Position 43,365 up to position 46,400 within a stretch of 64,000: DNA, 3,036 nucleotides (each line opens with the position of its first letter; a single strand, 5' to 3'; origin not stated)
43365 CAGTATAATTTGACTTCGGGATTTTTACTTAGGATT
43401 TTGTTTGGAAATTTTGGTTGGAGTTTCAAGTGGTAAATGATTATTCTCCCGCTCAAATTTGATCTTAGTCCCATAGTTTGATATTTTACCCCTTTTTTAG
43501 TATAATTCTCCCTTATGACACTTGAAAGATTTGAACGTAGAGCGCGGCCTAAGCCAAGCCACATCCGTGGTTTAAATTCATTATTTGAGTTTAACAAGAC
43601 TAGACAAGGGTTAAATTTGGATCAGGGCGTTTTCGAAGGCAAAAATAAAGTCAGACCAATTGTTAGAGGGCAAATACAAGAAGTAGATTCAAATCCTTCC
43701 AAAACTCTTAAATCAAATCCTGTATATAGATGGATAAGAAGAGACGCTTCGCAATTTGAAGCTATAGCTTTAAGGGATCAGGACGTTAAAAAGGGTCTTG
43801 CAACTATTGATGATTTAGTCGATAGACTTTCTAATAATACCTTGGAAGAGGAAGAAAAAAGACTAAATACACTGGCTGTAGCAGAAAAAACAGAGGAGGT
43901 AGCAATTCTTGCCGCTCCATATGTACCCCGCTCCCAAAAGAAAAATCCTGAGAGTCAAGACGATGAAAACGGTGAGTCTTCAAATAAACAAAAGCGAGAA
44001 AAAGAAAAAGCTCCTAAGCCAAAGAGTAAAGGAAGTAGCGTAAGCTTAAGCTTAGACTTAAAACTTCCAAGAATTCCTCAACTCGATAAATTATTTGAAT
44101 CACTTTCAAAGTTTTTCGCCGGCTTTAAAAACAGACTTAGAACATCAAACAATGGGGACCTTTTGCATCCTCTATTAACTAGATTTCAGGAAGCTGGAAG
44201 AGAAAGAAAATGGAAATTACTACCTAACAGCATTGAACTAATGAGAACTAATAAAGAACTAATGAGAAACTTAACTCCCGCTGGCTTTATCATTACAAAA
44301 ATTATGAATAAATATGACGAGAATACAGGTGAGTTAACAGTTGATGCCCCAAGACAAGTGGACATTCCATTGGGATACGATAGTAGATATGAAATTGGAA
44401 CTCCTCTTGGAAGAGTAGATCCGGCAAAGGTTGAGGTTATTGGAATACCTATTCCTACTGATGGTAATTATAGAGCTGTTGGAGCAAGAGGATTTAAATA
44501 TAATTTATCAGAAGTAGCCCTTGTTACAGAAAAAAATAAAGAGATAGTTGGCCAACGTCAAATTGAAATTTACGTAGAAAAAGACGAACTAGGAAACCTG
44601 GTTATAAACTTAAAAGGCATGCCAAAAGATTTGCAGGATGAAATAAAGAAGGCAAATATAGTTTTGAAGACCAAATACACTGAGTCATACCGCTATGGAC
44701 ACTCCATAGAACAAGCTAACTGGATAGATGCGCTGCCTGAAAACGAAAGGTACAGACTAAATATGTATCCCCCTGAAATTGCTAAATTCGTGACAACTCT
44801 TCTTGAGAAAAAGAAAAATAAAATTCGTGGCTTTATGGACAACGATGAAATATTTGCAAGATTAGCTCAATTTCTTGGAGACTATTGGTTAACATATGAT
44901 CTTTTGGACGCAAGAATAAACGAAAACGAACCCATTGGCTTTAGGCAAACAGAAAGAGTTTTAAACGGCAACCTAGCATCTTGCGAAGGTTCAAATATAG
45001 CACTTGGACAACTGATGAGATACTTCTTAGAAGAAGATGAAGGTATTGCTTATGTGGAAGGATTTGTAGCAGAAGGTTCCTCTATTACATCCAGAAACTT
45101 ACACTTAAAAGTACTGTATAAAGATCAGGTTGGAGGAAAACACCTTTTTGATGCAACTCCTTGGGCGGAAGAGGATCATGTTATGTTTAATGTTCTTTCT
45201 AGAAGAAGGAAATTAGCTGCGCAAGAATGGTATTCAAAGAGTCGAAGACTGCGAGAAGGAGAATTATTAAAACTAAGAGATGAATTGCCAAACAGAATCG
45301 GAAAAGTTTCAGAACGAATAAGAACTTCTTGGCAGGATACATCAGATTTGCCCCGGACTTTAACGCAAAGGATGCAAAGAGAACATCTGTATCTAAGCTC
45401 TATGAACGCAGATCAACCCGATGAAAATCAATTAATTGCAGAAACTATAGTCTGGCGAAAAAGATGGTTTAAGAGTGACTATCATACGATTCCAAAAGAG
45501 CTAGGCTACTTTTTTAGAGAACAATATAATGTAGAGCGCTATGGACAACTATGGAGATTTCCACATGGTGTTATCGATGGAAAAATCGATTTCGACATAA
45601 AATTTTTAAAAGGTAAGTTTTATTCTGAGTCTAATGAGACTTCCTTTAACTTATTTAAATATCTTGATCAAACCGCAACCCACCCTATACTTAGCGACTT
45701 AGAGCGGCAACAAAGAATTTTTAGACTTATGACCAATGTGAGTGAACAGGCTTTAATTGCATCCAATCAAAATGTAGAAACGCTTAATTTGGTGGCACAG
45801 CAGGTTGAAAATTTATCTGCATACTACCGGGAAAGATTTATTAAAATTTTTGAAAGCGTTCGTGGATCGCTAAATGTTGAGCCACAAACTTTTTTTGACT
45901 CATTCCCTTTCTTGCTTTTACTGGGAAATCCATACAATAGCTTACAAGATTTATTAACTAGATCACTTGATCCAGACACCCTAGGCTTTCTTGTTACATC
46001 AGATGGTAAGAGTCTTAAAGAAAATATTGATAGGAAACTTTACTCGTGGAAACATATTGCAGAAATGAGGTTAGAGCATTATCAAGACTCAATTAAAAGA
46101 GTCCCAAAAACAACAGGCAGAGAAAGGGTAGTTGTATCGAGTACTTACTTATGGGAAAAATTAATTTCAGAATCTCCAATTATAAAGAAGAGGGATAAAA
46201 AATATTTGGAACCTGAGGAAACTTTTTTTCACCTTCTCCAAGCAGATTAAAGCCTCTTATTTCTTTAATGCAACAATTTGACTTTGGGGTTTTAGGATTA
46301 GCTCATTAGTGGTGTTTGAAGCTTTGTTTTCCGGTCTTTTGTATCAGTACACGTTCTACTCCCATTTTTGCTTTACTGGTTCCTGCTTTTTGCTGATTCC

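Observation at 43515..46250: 911-aa island protein with a candidate transglutaminase-like Cys-His-Asp catalytic core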

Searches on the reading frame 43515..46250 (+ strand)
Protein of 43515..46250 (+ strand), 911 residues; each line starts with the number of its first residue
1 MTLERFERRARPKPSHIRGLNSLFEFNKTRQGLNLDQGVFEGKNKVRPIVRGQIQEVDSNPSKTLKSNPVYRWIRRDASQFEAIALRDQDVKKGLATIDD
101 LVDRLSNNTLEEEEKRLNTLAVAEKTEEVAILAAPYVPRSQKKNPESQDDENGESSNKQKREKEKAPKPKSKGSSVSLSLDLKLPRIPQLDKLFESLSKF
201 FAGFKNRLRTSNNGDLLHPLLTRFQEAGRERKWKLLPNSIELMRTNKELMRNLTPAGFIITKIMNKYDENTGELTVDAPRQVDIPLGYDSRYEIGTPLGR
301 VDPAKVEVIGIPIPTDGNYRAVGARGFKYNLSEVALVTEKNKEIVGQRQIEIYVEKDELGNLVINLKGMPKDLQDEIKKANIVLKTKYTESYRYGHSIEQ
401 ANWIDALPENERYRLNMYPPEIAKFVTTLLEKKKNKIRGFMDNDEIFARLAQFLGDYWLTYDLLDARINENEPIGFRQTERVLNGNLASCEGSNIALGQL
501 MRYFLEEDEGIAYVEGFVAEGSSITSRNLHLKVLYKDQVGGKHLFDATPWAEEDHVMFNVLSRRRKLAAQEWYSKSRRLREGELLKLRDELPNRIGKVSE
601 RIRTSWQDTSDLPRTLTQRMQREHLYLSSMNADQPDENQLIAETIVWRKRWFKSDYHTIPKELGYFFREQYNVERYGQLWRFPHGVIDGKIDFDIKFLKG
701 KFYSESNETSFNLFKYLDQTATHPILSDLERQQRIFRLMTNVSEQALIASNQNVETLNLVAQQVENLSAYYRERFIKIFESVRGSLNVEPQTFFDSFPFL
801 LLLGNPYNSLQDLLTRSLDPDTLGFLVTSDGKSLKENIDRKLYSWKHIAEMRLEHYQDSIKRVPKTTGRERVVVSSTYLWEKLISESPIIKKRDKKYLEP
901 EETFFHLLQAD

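Call 4: search_protein_families(library=pfam, proteins=[window:43515-46250:+], max_evalue=10)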
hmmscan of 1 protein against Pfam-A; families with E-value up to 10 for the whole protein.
window:43515-46250:+ (911 aa): 2 families
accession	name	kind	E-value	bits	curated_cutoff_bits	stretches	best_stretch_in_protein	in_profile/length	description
PF18663.7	Pallilysin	-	0.024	15.1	25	1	687-783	8-103/118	Pallilysin beta barrel domain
PF06644.16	ATP11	-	0.47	10.7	22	1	88-172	12-86/271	ATP11 protein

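Call 5: search_solved_structures(query=window:43515-46250:+, max_evalue=10)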
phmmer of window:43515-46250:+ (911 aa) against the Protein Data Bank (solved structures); distinct sequences matched with E-value up to 10: 0.

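Call 9: find_homologous_proteins(query=window:43515-46247:+, max_evalue=0.001)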
Query window:43515-46247:+ (911 aa): 5 proteins with E <= 0.001 among 8000 candidates.
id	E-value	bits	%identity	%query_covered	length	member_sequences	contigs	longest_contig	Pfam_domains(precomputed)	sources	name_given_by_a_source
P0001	0.0e+0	1723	100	84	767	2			-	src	-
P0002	1.6e-241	822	46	98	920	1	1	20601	-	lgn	-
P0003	2.9e-168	580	37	97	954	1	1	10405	-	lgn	-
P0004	7.2e-147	509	34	99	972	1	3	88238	-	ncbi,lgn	-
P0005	4.5e-62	229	28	77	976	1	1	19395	-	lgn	-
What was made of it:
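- Checked: 'No relative' needs correcting: 5 relatives were found in the 5.8-billion-protein set (call 9).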

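Call 12: search_solved_structures(query=A1, max_evalue=10, show_alignments=3)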
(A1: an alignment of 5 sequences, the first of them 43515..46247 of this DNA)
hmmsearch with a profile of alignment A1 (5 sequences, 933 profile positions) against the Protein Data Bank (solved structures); distinct sequences matched with E-value up to 10: 2.
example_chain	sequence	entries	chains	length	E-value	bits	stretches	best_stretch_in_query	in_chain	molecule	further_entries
5ig1_A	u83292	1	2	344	0.93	10.5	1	566-663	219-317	CAMK/CAMK2 protein kinase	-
7jro_g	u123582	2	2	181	2.5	9.1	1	120-198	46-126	cytochrome c oxidase subunit 6b-1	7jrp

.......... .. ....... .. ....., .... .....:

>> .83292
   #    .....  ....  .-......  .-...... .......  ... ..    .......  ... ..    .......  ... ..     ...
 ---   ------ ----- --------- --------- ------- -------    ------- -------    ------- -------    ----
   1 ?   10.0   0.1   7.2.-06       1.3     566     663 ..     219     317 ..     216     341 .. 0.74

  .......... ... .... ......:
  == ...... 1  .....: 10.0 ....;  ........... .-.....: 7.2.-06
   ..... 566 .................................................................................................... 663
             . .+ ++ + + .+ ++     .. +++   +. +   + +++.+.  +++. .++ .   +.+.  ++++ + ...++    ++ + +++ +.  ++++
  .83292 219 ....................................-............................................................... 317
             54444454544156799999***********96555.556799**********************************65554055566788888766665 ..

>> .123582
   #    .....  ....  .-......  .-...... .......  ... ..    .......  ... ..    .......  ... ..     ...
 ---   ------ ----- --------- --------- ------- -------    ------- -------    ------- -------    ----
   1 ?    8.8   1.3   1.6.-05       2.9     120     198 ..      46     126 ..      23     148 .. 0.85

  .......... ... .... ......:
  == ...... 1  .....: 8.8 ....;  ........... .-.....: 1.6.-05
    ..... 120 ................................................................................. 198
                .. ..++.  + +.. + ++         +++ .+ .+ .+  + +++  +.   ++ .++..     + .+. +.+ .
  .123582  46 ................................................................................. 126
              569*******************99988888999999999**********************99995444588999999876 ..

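Call 13: search_protein_families(library=pfam, alignment_id=A1, max_evalue=10)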
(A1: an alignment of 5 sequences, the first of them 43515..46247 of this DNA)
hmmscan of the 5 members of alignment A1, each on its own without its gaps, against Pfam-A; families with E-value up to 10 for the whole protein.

A. member 1, window:43515-46247:+ (911 aa): 2 families
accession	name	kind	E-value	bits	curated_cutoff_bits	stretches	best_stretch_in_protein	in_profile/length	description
PF18663.7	Pallilysin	-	0.024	15.1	25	1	687-783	8-103/118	Pallilysin beta barrel domain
PF06644.16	ATP11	-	0.47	10.7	22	1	88-172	12-86/271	ATP11 protein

B. families by the number of members that match (of 5 scanned): 3 families
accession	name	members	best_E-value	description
PF18663.7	Pallilysin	1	0.024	Pallilysin beta barrel domain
PF08463.15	EcoEI_R_C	1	0.063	EcoEI R protein C-terminal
PF06644.16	ATP11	1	0.47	ATP11 protein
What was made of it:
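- Tried and rejected: Pfam on the protein and on 5 members at E<=10 gave only sub-threshold Pallilysin, ATP11 and EcoEI_R_C noise (calls 4, 13).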

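Call 14: find_encoding_contigs(protein=P0004, flank=8000, max_places=3)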
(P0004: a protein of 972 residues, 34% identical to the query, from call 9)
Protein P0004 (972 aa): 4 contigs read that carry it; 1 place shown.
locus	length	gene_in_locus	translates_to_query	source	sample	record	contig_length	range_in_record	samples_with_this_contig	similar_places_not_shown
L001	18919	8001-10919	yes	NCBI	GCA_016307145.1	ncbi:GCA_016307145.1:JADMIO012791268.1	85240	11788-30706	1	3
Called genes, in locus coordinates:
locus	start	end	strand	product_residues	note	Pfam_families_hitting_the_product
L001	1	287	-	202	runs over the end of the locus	PF14014:DUF4230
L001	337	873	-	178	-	-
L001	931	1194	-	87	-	-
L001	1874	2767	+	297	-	PF01073:3Beta_HSD (faint), PF01370:Epimerase, PF02719:Polysacc_synt_2 (faint), PF04321:RmlD_sub_bind, PF07993:NAD_binding_4 (weak), PF16363:GDP_Man_Dehyd (weak)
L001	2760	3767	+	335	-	PF01073:3Beta_HSD, PF01370:Epimerase, PF02719:Polysacc_synt_2, PF04321:RmlD_sub_bind, PF07993:NAD_binding_4, PF13460:NAD_binding_10, PF16363:GDP_Man_Dehyd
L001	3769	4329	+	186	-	PF00293:NUDIX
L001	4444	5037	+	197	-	-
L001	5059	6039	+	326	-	PF02615:Ldh_2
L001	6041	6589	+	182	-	PF06821:Ser_hydrolase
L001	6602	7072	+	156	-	PF16242:Pyrid_ox_like (weak), PF01243:PNPOx_N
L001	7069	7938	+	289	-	PF00892:EamA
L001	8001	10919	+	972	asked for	-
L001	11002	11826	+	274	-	-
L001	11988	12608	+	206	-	PF01872:RibD_C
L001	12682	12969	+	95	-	PF01909:NTP_transf_2, PF18765:Polbeta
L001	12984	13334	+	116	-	PF01934:HepT-like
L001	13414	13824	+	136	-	PF00903:Glyoxalase (weak), PF22677:Ble-like_N (weak)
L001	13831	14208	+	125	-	PF00903:Glyoxalase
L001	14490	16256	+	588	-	PF00664:ABC_membrane, PF03193:RsgA_GTPase (weak), PF02463:SMC_N (weak), PF00005:ABC_tran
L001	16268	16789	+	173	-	PF06983:3-dmu-9_3-mt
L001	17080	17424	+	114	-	PF14325:DUF4383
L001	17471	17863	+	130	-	PF13473:Cupredoxin_1, PF00127:Copper-bind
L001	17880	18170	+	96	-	PF10041:DUF2277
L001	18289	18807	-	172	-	PF08922:DUF1905, PF13376:OmdA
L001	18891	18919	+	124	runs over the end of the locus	PF18029:Glyoxalase_6 (weak)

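Call 15: find_encoding_contigs(protein=P0002, flank=8000, max_places=3)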
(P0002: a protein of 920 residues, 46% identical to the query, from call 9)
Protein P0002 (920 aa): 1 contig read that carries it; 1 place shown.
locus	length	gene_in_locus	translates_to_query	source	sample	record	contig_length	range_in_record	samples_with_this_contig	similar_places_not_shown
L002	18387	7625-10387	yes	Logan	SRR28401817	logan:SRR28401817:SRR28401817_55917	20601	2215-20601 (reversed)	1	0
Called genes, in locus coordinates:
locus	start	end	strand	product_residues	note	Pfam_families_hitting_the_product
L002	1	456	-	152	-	?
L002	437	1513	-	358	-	PF00953:Glycos_transf_4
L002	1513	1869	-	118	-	-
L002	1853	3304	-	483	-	PF27757:Competence-induced_Ccs4_N (weak), PF02366:PMT, PF13231:PMT_2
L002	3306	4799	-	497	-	PF13632:Glyco_trans_2_3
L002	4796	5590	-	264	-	PF01026:TatD_DNase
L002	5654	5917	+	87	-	-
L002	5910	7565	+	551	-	PF09972:DUF2207, PF20990:DUF2207_C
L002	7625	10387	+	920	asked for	-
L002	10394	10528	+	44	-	-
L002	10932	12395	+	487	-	PF25919:BSH_CusB (faint), PF00364:Biotin_lipoyl (faint), PF25973:BSH_CzcB (faint), PF25984:BSH_YknX (faint), PF25967:RND-MFP_C (weak), PF25989:YknX_C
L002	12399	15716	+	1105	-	PF00873:ACR_tran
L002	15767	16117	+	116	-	PF06262:Zincin_1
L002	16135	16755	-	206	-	-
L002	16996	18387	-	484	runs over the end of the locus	PF00133:tRNA-synt_1 (weak), PF09334:tRNA-synt_1g, PF00133:tRNA-synt_1, PF01406:tRNA-synt_1e (weak)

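Call 21: search_protein_representatives(alignment_id=A1)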
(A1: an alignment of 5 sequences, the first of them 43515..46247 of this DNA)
Query: 5 sequences, 933 profile positions. Proteins with E-value up to 0.001 (for the whole library): 24; up to 1e-10: 21; up to 1e-30: 17. The best 24 are listed.
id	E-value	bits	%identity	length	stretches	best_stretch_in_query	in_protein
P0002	0.0e+00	1426.3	-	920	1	1-932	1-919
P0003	0.0e+00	1403.9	-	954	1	1-927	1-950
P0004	0.0e+00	1379.8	-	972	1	4-932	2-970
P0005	0.0e+00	1198.8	-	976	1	3-932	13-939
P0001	0.0e+00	1178.1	-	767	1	1-785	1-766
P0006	1.2e-228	778.0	-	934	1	34-888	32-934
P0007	1.4e-200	685.1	-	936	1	12-928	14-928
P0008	2.0e-175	601.8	-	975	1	38-929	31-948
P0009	4.7e-160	550.9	-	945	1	20-929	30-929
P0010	1.2e-149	516.4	-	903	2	24-629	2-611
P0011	4.7e-143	494.7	-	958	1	15-930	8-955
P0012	7.0e-140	484.2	-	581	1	16-586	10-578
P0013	2.7e-62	227.4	-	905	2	231-883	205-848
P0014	3.5e-61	223.7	-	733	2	239-635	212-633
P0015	9.6e-56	205.7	-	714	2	234-636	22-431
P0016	2.9e-50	187.6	-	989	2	267-931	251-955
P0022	2.1e-10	55.7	-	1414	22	493-518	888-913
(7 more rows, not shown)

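Call 27: find_related_loci(query=A1, collection=genome_contigs, flank=8000)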
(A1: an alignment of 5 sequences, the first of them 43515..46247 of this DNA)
Query A1 (911 aa) in genome_contigs; peptide patterns used: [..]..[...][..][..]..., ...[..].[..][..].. (x = any residue, [..] = any of these).
91 stretches matched a pattern; 2 encode a relative of the query (tblastn E <= 1e-3); 2 distinct loci.
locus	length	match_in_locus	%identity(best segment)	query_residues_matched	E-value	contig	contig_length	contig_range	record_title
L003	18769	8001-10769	30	12-907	4e-102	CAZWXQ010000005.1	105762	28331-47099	MAG TPA_asm: uncultured Gammaproteobacteria bacterium isolate SRP292972_co3_100 genome assembly, contig: NODE_231_length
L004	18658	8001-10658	29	19-889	4e-108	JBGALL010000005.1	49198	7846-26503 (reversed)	MAG: Candidatus Woesebacteria bacterium isolate MAG_MBR_H10.109 MBRH10-109_opera_contig_2724, whole genome shotgun seque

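Call 31: search_protein_families(library=pfam, proteins=[L003:4654-6036:+, L003:6028-6537:-, L003:6649-7701:+, L003:10876-11919:+, L003:11924-12601:+, L004:6694-7269:-, L004:7398-7871:-, L004:10772-11224:+, L004:11150-12400:-, L004:5494-6534:-], max_evalue=0.001)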
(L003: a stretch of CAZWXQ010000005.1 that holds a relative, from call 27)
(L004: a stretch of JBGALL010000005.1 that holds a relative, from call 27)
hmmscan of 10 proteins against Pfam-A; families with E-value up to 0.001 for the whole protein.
L003:4654-6036:+ (460 aa): 0 families

L003:6028-6537:- (169 aa): 0 families

L003:6649-7701:+ (350 aa): 0 families

L003:10876-11919:+ (347 aa): 3 families
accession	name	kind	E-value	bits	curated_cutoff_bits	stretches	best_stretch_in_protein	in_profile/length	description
PF13437.12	HlyD_3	-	8.3e-13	49.5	22.2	1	169-265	2-96/106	HlyD family secretion protein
PF16576.10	HlyD_D23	-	4.4e-11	42.9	30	1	73-243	23-185/214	Barrel-sandwich domain of CusB or HlyD membrane-fusion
PF12700.13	HlyD_2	-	6.9e-10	38.7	25.1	1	21-158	16-152/416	HlyD family secretion protein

L003:11924-12601:+ (225 aa): 9 families
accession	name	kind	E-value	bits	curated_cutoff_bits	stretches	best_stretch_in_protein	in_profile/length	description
PF00005.33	ABC_tran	-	4.4e-35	121.7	25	1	28-174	3-136/137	ABC transporter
PF02463.25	SMC_N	-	7.1e-08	32.6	40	1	37-219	25-212/220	RecF/RecN/SMC N terminal domain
PF13304.12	AAA_21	-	1.9e-06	28.6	27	1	38-96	1-76/304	AAA domain, putative AbiEii toxin, Type IV TA system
PF13238.12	AAA_18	-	3.3e-05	24.8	29.4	0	39-81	1-35/128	AAA domain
PF13555.12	AAA_29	-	0.00016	21.8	27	1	33-53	19-39/61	P-loop containing region of AAA domain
PF20720.3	nSTAND3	-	0.00061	20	27.2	0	34-56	15-37/155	Novel STAND NTPase 3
PF25199.1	nSTAND_NTPase5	-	0.00083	19.6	34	0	18-53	25-58/145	Novel STAND NTPase 5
PF13401.12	AAA_22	-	0.00085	20.1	27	0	36-202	5-120/130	AAA domain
PF03266.21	NTPase_1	-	0.00086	19.6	23.9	0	39-54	2-17/168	NTPase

L004:6694-7269:- (191 aa): 3 families
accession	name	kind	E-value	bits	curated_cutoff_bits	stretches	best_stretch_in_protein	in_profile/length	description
PF14520.12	HHH_5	-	2e-15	57.4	27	1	71-127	1-56/57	Helix-hairpin-helix domain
PF01330.27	RuvA_N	-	3.8e-14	52.9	23.6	1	1-61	1-61/61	RuvA N terminal domain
PF07499.19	RuvA_C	-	7.1e-05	23.6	24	1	145-188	2-46/47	RuvA, C-terminal domain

L004:7398-7871:- (157 aa): 1 family
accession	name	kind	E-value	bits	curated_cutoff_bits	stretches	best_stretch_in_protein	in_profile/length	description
PF02075.23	RuvC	-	1.8e-50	171.1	22.2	1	3-151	1-148/148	Crossover junction endodeoxyribonuclease RuvC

L004:10772-11224:+ (150 aa): 0 families

L004:11150-12400:- (416 aa): 1 family
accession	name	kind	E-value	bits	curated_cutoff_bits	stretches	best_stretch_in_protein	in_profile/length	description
PF01566.24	Nramp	-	5.3e-70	236.7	29.8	1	37-387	1-356/357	Natural resistance-associated macrophage protein-like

L004:5494-6534:- (346 aa): 12 families
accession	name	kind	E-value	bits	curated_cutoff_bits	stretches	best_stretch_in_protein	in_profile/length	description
PF05496.18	RuvB_N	-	5.1e-78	260.7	27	1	27-185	1-159/159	Holliday junction DNA helicase RuvB P-loop domain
PF05491.19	RuvB_C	-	2.5e-26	91.9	24.7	1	263-333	2-72/72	RuvB C-terminal winged helix domain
PF17864.7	AAA_lid_4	-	2.7e-24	85.2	27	1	188-261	1-74/74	RuvB AAA lid domain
PF00004.35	AAA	-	6.4e-21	75.6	21.2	1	62-184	1-128/131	ATPase family associated with various cellular activities (AAA)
PF07728.20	AAA_5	-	1.8e-08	34.9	22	1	61-179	1-139/139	AAA domain (dynein-related subfamily)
PF01078.27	Mg_chelatase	-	2.7e-05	24.1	20.3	0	34-79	4-42/207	Magnesium chelatase, subunit ChlI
PF13191.12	AAA_16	-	0.00012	23.1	32.6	0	35-94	2-60/167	AAA ATPase domain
PF00493.29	MCM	-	0.00012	21.8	23.3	0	23-141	14-152/224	MCM P-loop domain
PF13173.12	AAA_14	-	0.00016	22.2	27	1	62-128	5-80/129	AAA domain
PF06068.19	TIP49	-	0.00029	20.6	23.8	0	33-90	24-81/347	TIP49 P-loop domain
PF05673.19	DUF815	-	0.00038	20.1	23.8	0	31-119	26-116/249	Protein of unknown function (DUF815)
PF07726.17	AAA_3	-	0.00086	19.6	27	0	61-91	1-32/131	ATPase family associated with various cellular activities (AAA)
